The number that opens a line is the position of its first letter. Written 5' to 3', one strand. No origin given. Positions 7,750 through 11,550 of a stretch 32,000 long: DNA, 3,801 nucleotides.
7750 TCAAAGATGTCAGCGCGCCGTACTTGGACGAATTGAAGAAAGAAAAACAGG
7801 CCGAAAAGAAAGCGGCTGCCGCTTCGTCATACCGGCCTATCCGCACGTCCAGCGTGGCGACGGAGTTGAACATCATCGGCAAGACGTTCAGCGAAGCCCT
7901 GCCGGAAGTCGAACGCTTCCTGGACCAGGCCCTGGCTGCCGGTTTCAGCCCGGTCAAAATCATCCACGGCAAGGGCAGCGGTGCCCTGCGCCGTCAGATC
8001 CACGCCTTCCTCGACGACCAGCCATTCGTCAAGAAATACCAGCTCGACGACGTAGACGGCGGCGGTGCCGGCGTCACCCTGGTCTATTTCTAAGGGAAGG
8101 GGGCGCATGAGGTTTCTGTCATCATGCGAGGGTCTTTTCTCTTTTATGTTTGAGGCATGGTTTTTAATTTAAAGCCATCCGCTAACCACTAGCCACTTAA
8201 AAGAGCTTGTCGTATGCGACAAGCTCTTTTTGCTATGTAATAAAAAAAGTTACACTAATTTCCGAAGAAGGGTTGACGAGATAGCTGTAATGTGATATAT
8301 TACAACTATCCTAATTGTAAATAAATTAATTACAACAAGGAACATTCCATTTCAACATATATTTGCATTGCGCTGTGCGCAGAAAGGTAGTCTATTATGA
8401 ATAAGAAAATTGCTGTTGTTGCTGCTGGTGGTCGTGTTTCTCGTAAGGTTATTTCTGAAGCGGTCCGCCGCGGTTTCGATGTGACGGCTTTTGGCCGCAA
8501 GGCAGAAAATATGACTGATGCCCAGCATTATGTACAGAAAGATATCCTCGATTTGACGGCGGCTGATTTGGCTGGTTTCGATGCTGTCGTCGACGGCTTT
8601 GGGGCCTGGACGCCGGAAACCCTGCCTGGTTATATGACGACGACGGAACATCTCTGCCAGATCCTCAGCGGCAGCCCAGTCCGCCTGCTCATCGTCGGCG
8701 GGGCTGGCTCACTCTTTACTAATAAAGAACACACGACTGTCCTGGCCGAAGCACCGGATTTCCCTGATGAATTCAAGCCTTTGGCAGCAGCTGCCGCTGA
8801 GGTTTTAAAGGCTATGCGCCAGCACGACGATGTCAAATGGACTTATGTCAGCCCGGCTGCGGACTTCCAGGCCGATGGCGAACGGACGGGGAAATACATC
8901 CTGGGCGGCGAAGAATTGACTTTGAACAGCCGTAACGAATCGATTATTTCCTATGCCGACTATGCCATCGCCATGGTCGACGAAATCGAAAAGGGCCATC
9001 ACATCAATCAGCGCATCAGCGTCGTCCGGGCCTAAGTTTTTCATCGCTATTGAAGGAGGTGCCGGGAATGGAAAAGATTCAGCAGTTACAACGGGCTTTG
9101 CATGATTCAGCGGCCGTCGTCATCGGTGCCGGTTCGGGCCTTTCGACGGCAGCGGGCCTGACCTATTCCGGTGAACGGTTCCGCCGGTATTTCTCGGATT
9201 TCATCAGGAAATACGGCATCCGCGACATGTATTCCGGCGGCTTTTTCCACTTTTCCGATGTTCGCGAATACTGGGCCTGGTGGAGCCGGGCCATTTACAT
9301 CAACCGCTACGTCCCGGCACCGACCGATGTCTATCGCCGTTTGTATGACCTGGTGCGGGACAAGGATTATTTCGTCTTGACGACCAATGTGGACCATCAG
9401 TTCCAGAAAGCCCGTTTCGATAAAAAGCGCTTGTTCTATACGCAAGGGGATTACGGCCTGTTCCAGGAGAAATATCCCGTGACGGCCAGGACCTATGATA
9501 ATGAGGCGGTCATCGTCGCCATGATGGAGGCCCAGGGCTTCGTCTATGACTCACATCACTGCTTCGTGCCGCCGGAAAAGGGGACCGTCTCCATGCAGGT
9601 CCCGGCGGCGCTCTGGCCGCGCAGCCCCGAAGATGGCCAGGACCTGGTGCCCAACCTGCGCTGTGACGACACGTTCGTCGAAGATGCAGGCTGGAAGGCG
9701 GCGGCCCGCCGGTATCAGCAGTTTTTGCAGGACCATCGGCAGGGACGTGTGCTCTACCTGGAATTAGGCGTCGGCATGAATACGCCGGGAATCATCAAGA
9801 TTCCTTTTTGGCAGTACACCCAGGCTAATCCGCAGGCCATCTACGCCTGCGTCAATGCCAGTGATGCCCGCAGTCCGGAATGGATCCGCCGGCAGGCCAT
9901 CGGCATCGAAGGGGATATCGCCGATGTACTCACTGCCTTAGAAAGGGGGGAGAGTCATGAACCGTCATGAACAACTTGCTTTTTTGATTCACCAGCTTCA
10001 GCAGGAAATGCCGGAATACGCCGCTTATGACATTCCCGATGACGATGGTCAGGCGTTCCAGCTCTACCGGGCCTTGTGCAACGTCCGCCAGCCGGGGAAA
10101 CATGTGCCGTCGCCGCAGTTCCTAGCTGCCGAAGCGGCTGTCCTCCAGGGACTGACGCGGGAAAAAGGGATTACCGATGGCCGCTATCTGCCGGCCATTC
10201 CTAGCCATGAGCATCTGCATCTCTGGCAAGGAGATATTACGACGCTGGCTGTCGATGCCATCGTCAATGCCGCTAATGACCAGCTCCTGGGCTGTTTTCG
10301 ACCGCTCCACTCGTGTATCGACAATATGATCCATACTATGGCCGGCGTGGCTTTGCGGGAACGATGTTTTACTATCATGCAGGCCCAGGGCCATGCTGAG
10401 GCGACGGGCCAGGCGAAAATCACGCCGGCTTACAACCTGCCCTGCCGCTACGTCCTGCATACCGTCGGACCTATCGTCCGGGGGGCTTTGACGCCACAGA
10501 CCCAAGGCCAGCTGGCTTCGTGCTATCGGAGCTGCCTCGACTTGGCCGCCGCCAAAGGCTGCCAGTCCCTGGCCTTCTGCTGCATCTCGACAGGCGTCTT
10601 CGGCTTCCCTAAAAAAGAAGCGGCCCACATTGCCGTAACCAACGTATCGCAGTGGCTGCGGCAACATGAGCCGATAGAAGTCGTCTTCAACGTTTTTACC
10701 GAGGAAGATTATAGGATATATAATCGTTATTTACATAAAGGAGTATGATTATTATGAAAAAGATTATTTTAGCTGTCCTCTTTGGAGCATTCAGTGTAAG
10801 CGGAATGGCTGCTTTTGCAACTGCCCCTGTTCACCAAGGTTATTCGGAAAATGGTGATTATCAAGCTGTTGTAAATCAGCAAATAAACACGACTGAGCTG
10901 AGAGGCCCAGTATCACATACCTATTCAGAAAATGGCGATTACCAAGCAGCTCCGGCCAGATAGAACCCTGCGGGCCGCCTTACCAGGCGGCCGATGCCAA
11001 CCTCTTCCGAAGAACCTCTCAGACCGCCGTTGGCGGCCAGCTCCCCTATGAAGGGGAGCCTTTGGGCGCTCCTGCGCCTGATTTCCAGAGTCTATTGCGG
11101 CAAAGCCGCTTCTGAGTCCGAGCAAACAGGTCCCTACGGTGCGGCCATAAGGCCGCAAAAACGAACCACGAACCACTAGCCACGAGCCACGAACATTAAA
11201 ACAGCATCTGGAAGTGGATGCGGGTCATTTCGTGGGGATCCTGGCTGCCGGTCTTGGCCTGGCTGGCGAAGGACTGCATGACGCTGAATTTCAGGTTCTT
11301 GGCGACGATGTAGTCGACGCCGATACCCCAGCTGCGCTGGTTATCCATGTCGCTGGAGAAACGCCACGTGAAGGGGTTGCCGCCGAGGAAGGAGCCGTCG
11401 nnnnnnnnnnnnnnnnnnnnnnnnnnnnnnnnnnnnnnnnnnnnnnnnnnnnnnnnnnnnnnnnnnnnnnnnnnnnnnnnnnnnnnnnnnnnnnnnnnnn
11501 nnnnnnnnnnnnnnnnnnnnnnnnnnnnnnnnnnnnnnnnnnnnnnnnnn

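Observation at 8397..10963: Class-M sirtuin and Zn-type macrodomain pair without GcvH-L/LplA2, in a new four-gene context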

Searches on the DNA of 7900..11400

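Call 60: search_rna_families(source=window, start=7900, end=11400, threshold=evalue, max_evalue=1)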
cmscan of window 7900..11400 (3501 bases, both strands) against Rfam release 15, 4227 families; matches with E-value up to 1: 1.
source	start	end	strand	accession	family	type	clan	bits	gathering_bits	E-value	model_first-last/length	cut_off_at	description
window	8193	8255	-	RF02056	STnc390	Gene; sRNA;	-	19.9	50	0.65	1-60/60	no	Salmonella sRNA STnc390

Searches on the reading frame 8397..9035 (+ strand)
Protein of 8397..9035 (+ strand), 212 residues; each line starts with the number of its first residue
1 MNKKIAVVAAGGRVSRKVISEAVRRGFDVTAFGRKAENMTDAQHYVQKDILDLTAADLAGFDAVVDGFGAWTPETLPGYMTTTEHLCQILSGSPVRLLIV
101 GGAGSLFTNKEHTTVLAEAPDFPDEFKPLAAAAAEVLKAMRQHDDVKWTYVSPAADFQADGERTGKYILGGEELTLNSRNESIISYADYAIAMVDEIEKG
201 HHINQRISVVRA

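Call 3: search_protein_families(library=pfam, proteins=[window:8397-9035:+], max_evalue=0.01)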
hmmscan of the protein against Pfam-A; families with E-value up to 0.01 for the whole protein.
window:8397-9035:+ (212 aa): 2 families
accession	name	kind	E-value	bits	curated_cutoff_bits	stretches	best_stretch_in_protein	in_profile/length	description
PF13460.12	NAD_binding_10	-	1.8e-11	44.7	27.2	1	10-195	2-182/184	NAD(P)H-binding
PF05368.20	NmrA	-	0.0028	17.7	27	1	1-47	1-47/298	NmrA-like family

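Call 4: search_protein_families(library=ncbifam, proteins=[window:8397-9035:+], max_evalue=0.01)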
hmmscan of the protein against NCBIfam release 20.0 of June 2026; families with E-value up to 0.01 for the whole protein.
window:8397-9035:+ (212 aa): 0 families

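Call 33: search_solved_structures(query=window:8397-9035:+, max_evalue=0.001, show_alignments=1)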
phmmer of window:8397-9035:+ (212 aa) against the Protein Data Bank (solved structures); distinct sequences matched with E-value up to 0.001: 5.
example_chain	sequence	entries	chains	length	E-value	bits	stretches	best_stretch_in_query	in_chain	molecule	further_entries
4r01_A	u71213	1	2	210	2.1e-68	233.4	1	4-210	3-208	putative NADH-flavin reductase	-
3ew7_A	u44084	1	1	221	2.3e-39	138.6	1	4-209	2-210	Lmo0794 protein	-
4jgb_A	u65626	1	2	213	1.3e-24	90.5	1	4-207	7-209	Putative exported protein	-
3dhn_A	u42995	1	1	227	5.3e-24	88.5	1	3-208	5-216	NAD-dependent epimerase/dehydratase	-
3h2s_A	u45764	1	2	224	1.1e-13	54.8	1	4-209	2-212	Putative NADH-flavin reductase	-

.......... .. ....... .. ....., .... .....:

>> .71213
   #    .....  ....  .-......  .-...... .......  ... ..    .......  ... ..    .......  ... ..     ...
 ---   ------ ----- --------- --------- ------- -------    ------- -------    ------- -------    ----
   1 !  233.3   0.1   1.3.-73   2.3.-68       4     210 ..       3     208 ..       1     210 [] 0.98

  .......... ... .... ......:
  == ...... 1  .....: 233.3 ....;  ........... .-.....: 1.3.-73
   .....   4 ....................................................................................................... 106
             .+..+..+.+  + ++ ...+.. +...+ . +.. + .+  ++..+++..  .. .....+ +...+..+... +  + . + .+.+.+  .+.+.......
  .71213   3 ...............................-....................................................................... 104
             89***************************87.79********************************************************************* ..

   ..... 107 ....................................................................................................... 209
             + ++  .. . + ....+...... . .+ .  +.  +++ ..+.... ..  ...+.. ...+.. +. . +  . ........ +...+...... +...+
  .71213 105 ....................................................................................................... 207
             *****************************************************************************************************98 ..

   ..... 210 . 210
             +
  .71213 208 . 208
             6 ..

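Call 48: search_protein_families(library=padloc, proteins=[window:8397-9035:+], max_evalue=0.01)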
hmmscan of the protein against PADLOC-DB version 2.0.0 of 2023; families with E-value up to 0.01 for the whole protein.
window:8397-9035:+ (212 aa): 0 families
